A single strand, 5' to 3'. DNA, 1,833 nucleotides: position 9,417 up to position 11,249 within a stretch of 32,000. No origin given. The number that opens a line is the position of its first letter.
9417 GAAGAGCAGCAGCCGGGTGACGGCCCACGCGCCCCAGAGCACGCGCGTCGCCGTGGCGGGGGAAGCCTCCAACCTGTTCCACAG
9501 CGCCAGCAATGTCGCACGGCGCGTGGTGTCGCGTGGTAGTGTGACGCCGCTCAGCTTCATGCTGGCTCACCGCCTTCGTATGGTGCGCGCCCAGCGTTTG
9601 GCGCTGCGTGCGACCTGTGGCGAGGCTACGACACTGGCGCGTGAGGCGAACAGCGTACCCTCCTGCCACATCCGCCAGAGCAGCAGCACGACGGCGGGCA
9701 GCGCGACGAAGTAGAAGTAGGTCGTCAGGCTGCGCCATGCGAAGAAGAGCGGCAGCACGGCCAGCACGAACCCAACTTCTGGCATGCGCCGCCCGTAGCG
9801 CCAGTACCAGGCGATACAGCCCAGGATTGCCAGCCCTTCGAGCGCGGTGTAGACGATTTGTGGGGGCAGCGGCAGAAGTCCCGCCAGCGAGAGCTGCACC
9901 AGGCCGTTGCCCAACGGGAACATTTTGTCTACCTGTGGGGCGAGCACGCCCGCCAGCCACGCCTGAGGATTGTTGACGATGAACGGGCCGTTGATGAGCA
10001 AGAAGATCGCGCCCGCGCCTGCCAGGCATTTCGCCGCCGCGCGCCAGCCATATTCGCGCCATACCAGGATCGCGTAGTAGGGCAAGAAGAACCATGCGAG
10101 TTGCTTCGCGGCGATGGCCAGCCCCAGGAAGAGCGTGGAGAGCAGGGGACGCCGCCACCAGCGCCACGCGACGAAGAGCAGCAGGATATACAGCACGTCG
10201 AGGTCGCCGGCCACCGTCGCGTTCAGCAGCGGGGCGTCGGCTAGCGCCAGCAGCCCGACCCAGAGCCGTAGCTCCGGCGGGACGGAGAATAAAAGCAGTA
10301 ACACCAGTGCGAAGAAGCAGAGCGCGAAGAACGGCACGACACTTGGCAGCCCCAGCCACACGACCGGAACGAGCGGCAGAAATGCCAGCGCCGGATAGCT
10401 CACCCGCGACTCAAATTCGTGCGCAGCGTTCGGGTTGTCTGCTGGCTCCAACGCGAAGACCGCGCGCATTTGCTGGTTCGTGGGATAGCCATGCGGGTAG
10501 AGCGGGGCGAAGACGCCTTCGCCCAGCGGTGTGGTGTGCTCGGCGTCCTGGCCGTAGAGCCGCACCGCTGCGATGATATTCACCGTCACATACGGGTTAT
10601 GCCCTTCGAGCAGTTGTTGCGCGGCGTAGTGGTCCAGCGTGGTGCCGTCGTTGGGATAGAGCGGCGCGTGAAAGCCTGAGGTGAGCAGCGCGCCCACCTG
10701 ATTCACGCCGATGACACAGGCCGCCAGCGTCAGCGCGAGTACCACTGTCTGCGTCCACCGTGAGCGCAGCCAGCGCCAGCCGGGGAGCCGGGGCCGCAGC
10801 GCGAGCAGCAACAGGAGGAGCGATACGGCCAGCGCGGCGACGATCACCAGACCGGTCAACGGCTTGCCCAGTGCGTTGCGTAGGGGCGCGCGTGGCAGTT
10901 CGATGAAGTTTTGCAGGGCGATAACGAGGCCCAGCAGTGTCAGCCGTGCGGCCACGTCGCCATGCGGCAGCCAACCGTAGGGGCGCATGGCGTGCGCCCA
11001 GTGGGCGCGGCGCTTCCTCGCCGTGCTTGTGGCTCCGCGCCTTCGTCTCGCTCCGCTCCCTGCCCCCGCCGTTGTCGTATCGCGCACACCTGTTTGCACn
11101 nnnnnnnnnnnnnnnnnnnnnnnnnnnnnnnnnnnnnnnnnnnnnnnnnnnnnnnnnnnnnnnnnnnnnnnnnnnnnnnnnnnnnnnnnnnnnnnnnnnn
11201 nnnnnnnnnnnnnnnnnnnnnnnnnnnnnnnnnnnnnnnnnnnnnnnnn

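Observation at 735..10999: Family of 24-nt hairpin+CTACG elements with compensatory stem substitutions (REP-like, GTAG-headed)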

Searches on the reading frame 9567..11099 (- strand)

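Call 9: search_protein_families(library=pfam, proteins=[window:9567-11099:-])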
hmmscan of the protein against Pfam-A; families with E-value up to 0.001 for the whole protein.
window:9567-11099:- (510 aa): 1 family
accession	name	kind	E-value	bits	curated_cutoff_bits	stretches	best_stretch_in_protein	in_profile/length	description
PF09594.16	GT87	-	6.2e-06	26.6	25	1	235-447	3-227/237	Glycosyltransferase family 87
